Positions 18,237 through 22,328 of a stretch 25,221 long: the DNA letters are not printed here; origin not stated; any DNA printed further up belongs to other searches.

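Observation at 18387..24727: Four-gene overlapping operon: MmeI-like nuclease-methyltransferase + 266-aa unknown + MazF + short BrxL-like ATPase (candidate undescribed composite defence system)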

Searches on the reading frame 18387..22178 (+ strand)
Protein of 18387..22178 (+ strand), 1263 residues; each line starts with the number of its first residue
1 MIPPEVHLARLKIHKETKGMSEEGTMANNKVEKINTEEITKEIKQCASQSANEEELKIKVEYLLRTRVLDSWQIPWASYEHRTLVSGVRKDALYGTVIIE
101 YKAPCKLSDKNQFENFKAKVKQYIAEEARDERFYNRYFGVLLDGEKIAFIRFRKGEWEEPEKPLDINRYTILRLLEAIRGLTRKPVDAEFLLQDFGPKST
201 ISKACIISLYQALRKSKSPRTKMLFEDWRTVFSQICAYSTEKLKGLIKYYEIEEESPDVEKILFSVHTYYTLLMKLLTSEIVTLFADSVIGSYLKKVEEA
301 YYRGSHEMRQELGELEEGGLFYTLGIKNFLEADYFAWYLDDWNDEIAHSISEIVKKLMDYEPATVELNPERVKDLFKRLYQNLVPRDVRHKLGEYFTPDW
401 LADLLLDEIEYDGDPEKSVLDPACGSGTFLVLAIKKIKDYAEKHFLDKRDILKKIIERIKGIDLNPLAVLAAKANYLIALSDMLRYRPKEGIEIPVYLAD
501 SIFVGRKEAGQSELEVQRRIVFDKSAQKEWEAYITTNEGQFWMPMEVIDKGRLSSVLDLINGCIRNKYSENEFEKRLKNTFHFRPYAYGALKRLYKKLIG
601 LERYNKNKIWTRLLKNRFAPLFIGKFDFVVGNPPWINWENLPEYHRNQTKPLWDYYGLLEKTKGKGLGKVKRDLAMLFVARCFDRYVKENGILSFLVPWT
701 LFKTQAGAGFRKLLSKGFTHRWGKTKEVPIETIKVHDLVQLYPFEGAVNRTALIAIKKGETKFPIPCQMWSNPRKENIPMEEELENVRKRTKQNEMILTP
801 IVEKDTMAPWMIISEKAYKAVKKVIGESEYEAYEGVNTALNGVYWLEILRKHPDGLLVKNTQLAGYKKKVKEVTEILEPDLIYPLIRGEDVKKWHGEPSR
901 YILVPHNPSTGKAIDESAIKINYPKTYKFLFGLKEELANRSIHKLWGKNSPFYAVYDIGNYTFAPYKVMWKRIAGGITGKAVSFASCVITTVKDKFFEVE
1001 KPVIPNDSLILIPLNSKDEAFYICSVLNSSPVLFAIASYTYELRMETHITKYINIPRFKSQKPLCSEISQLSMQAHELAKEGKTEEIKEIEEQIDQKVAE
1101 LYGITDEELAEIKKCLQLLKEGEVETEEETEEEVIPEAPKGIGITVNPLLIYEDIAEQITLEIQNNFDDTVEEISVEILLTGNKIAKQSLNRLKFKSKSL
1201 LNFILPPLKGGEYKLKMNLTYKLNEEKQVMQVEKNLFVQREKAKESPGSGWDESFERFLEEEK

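Call 3: search_protein_families(library=pfam, proteins=[window:18387-22178:+], max_evalue=0.01)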
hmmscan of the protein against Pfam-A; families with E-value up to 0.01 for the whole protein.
window:18387-22178:+ (1263 aa): 4 families
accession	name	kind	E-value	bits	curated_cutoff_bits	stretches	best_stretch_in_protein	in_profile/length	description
PF07669.17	Eco57I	-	4.1e-14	53.5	25.3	1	458-714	2-153/171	Eco57I restriction-modification methylase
PF02384.22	N6_Mtase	-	8.7e-11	42.1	20.4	1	374-478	4-99/311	N-6 DNA Methylase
PF20473.4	MmeI_Mtase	-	9.4e-07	28.7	27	1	418-482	22-88/259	MmeI, DNA-methyltransferase domain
PF01170.24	UPF0020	-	0.0032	17.6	22.3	0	414-475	27-95/197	RMKL-like, methyltransferase domain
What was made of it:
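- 18462..22178 (+): Gene 1: type IIG restriction-modification enzyme, 1238 aa from ATG 18462 (the public record calls a 1263-aa form from 18387). Layout: N-terminal PD-(D/E)xK nuclease, helical domain, gamma-class N6-adenine methyltransferase, target-recognition region, then a C-terminal extension. Pfam Eco57I, N6_Mtase and MmeI_Mtase (call 3).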

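Call 4: search_protein_families(library=padloc, proteins=[window:18387-22178:+], max_evalue=0.01)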
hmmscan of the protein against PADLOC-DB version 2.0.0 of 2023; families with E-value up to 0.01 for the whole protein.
window:18387-22178:+ (1263 aa): 46 families (the best 25 are shown)
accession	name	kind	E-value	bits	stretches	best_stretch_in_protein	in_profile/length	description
PDLC03630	REase_MTase_IIG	-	0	1074.4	1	38-1119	10-1098/1100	Type IIG restriction enzyme-methyltransferase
PDLC03580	REase_II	-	9.5e-210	697.2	1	39-1129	16-1110/1112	Type II restriction enzyme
PDLC03625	REase_MTase_IIG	-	2e-101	338.5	1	206-1098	215-1103/1109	Type IIG restriction enzyme-methyltransferase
PDLC03335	MTase_II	-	2.5e-30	103.7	2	621-942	189-472/607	Type II methyltransferase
PDLC02529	PglX|PglXI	-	7.5e-19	64.9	1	378-522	186-341/1189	PglX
PDLC03338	MTase_II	-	9.7e-18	62.2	1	377-483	114-220/604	Type II methyltransferase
PDLC04134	mad2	-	6.7e-16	56.2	2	354-476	238-333/492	mads_2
PDLC03313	MTase_II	-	1.1e-13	48.6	2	382-475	12-108/563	Type II methyltransferase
PDLC03348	MTase_II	-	2.6e-13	47.4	1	367-478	195-311/727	Type II methyltransferase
PDLC03310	MTase_II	-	7.8e-13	46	1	873-1032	305-446/475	Type II methyltransferase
PDLC03267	MTase_II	-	1.4e-12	45.3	2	623-719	104-191/539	Type II methyltransferase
PDLC03248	MTase_II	-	1.6e-12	45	2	623-730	83-181/521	Type II methyltransferase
PDLC03719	oMTase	-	3.9e-11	40.6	2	618-714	105-182/387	orphan methyltransferase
PDLC03235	MTase_II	-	4.2e-10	37.1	1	366-486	77-205/648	Type II methyltransferase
PDLC03021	MTase_I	-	1.1e-09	35.7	1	364-477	134-246/491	Type I methyltransferase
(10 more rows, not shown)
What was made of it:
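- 18462..22178 (+): PADLOC REase_MTase_IIG 1074 bits over the full length (call 4).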

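Call 7: search_protein_families(library=ncbifam, proteins=[window:18387-22178:+], max_evalue=0.01)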
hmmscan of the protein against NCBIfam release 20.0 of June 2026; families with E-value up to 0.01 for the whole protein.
window:18387-22178:+ (1263 aa): 6 families
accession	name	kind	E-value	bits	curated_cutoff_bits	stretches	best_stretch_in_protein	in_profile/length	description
NF033451.1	BREX_2_MTaseX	equivalog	9.7e-16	56.7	400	1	378-525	182-334/1185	BREX-2 system adenine-specific DNA-methyltransferase PglX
NF047738.1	antiphage_MADS2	equivalog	8.3e-10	37.6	720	1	379-443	297-359/654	methylation-associated defense system DNA methyltransferase MAD2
TIGR02987.1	met_A_Alw26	exception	6.2e-09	35.1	353.5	1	391-458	2-65/523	Alw26I/Eco31I/Esp3I family type II restriction adenine-specific DNA-methyltransferase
NF033454.1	BREX_5_MTaseX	exception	2.2e-08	32.2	900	2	407-479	293-368/1404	BREX-5 system adenine-specific DNA-methyltransferase PglX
NF033452.1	BREX_1_MTaseX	exception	1.6e-07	29.6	500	1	418-715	316-582/1210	BREX-1 system adenine-specific DNA-methyltransferase PglX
NF033455.1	BREX_6_MTaseX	exception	9.8e-06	23.3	900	1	419-476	332-396/1319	BREX-6 system adenine-specific DNA-methyltransferase PglX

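Call 43: search_solved_structures(query=window:18462-22175:+, max_evalue=0.001)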
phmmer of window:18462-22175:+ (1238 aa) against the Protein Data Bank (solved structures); distinct sequences matched with E-value up to 0.001: 2.
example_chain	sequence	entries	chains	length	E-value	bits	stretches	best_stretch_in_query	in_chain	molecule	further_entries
2okc_A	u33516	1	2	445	8.3e-06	26.6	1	354-451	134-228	Type I restriction enzyme StySJI M protein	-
3ufb_A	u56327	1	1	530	7.2e-05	23.5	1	345-471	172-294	Type I restriction-modification system methyltransferase subunit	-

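Call 49: find_related_loci(query=A4, collection=metagenome_contigs, flank=6000)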
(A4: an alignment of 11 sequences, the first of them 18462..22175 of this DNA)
Query A4 (1238 aa) in metagenome_contigs; peptide patterns used: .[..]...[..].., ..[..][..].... (x = any residue, [..] = any of these).
600 stretches matched a pattern (row limit reached: there are more); 599 encode a relative of the query (tblastn E <= 1e-3); the best 80 are kept; 80 distinct loci.
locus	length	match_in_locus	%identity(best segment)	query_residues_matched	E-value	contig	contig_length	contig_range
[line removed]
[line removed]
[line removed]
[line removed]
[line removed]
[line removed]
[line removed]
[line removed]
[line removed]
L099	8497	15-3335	44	3-1094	0e+0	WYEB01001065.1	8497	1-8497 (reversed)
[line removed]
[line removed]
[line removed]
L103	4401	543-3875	44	2-1098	0e+0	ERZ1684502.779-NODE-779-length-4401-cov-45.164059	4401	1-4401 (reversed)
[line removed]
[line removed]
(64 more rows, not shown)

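Call 92: find_homologous_proteins(query=window:18462-22175:+, max_evalue=1e-30)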
Query window:18462-22175:+ (1238 aa): 2881 proteins with E <= 1e-30 among 8000 candidates; the best 120 are listed.
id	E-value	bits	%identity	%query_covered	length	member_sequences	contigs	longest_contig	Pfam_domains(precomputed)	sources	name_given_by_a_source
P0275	0.0e+0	2817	100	100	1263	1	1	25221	PF02384.23,PF07669.18,PF20473.5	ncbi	-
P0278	0.0e+0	2001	72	100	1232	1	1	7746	PF02384.23,PF07669.18,PF20473.5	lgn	-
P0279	0.0e+0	1547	59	96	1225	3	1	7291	PF02384.23,PF07669.18,PF20473.5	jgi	-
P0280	0.0e+0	1544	57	99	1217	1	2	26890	PF02384.23,PF07669.18,PF20473.5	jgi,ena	-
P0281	0.0e+0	1525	57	99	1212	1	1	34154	PF02384.23,PF07669.18,PF07705.18,PF20473.5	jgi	jgi:methylase of polypeptide subunit release factors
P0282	0.0e+0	1522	57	98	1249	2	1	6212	PF02384.23,PF07669.18,PF20473.5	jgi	-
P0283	0.0e+0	1520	58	97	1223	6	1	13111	PF02384.23,PF07669.18,PF20473.5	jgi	-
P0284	0.0e+0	1517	56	100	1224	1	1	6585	PF02384.23,PF07669.18,PF20473.5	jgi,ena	-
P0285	0.0e+0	1501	61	89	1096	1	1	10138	PF02384.23,PF07669.18,PF20473.5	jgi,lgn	-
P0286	0.0e+0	1497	56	99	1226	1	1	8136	PF02384.23,PF07669.18,PF20473.5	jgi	jgi:methylase of polypeptide subunit release factors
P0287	0.0e+0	1495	57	98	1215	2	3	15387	PF02384.23,PF07669.18,PF20473.5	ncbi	ncbi:MAG: N-6 DNA methylase [Nitrososphaerota archaeon]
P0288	0.0e+0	1486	56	100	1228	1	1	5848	PF02384.23,PF07669.18,PF20473.5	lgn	-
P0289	0.0e+0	1485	57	96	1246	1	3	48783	PF02384.23,PF07669.18,PF20473.5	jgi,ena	-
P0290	0.0e+0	1478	56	99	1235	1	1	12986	PF02384.23,PF07669.18,PF07705.18,PF20473.5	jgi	jgi:methylase of polypeptide subunit release factors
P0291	0.0e+0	1478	55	99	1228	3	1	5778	PF02384.23,PF07669.18,PF07705.18,PF20473.5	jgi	jgi:methylase of polypeptide subunit release factors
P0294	0.0e+0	1471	55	99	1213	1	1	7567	PF02384.23,PF07669.18,PF07705.18,PF20473.5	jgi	jgi:methylase of polypeptide subunit release factors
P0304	0.0e+0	1434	55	100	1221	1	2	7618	PF02384.23,PF07669.18,PF07705.18,PF20473.5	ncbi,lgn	ncbi:MAG: N-6 DNA methylase [Candidatus Aenigmatarchaeota archaeon]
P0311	0.0e+0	1416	56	97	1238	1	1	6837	PF02384.23,PF07669.18,PF20473.5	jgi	jgi:methylase of polypeptide subunit release factors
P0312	0.0e+0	1412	54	99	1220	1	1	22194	PF02384.23,PF07669.18,PF07705.18,PF20473.5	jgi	jgi:SAM-dependent methyltransferase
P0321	0.0e+0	1393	59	89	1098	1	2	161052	PF02384.23,PF07669.18,PF20473.5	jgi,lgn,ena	-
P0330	0.0e+0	1374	57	89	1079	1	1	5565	PF02384.23,PF07669.18,PF20473.5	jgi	jgi:methylase of polypeptide subunit release factors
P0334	0.0e+0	1343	57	88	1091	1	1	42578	PF02384.23,PF07669.18,PF20473.5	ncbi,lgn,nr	ncbi:MAG: N-6 DNA methylase [Methanocellales archaeon]|nr:N-6 DNA methylase [Methanocellales archaeo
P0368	0.0e+0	1275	53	89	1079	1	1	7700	PF02384.23,PF07669.18,PF20473.5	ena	-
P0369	0.0e+0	1273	55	88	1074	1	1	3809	PF02384.23,PF07669.18,PF20473.5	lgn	-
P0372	0.0e+0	1263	52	89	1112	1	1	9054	PF02384.23,PF07669.18,PF20473.5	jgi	jgi:SAM-dependent methyltransferase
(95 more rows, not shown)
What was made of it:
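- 21810..22103 (+): C-terminal Ig-like / CARDB-like beta-sandwich, found in gene-1 relatives that have a BrxL partner. PF07705 CARDB is precomputed on some homologues (call 92).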

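Call 93: find_encoding_contigs(protein=P0321, flank=8000, max_places=2)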
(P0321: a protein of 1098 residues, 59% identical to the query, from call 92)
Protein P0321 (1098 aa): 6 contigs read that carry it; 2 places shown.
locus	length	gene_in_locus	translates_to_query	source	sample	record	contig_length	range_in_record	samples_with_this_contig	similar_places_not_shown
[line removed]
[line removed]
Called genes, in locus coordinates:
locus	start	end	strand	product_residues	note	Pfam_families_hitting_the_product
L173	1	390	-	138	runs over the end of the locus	PF00293:NUDIX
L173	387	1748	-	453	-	PF19290:PmbA_TldD_2nd, PF19289:PmbA_TldD_3rd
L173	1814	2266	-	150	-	PF03819:MazG (weak), PF12643:MazG-like (weak)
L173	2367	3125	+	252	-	PF19810:HFX_2341_N (weak)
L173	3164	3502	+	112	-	-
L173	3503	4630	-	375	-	PF00465:Fe-ADH, PF13685:Fe-ADH_2, PF25137:ADH_Fe_C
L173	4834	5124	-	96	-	-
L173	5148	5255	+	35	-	-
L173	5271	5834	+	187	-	PF00352:TBP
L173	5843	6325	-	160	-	-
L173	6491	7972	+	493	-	PF12706:Lactamase_B_2, PF07521:RMMBL (weak)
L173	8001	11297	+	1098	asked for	PF02384:N6_Mtase, PF20473:MmeI_Mtase (weak), PF07669:Eco57I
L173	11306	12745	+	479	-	PF20442:BrxL_N, PF13337:BrxL_ATPase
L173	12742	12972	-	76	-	-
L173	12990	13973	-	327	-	PF28530:DUF8426, PF04471:Mrr_cat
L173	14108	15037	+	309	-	-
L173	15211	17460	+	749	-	-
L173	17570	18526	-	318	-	-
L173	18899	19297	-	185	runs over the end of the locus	-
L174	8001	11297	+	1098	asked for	PF02384:N6_Mtase, PF20473:MmeI_Mtase (weak), PF07669:Eco57I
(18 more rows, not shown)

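Call 96: find_encoding_contigs(protein=P0334, flank=6000, max_places=1)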
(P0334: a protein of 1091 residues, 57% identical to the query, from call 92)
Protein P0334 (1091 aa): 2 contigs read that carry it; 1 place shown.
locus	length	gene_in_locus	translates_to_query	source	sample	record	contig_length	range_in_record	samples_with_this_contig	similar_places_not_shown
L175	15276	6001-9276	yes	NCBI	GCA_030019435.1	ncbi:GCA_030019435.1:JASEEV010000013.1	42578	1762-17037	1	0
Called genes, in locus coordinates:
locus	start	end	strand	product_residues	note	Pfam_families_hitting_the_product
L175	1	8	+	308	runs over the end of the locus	PF01699:Na_Ca_ex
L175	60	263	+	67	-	PF04014:MazE_antitoxin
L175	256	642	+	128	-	PF01850:PIN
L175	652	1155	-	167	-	PF08617:CGI-121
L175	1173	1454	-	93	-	-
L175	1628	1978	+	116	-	PF13545:HTH_Crp_2 (weak)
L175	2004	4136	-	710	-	PF00270:DEAD, PF04851:ResIII, PF22527:DEXQc_Suv3 (weak), PF00271:Helicase_C, PF20470:HTH_61, PF21280:Helicase_dom4_arc, PF10391:DNA_pol_lambd_f (weak), PF14520:HHH_5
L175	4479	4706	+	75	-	PF04014:MazE_antitoxin (weak)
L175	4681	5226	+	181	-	PF01850:PIN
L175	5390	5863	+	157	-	PF01878:EVE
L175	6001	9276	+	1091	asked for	PF02384:N6_Mtase, PF20473:MmeI_Mtase (weak), PF07669:Eco57I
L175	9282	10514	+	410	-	PF03235:GmrSD_N, PF01844:HNH (weak)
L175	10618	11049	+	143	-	-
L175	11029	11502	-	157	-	PF01609:DDE_Tnp_1, PF13359:DDE_Tnp_4 (weak), PF13586:DDE_Tnp_1_2 (weak)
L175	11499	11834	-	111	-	PF13340:DUF4096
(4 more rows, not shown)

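Call 97: find_encoding_contigs(protein=P0285, flank=6000, max_places=1)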
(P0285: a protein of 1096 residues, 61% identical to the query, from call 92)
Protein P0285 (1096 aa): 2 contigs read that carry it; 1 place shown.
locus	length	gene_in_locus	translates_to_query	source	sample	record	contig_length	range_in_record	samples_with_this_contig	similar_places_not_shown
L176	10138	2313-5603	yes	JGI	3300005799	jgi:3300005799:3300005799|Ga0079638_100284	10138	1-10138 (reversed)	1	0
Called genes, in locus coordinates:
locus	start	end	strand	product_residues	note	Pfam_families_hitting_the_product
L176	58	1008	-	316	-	PF23023:Anti-Pycsar_Apyc1, PF00753:Lactamase_B (weak), PF13691:Lactamase_B_4 (weak), PF12706:Lactamase_B_2 (weak)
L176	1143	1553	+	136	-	-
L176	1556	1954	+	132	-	-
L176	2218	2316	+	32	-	-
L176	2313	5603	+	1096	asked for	PF02384:N6_Mtase, PF20473:MmeI_Mtase (weak), PF07669:Eco57I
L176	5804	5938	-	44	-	-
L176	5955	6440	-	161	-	-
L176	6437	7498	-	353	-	PF02463:SMC_N (faint), PF11398:DUF2813 (faint), PF13175:AAA_15, PF13304:AAA_21, PF13175:AAA_15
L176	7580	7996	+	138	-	PF01986:DUF123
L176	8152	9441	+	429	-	PF02881:SRP54_N, PF00448:SRP54, PF01656:CbiA, PF02978:SRP_SPB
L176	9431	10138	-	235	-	?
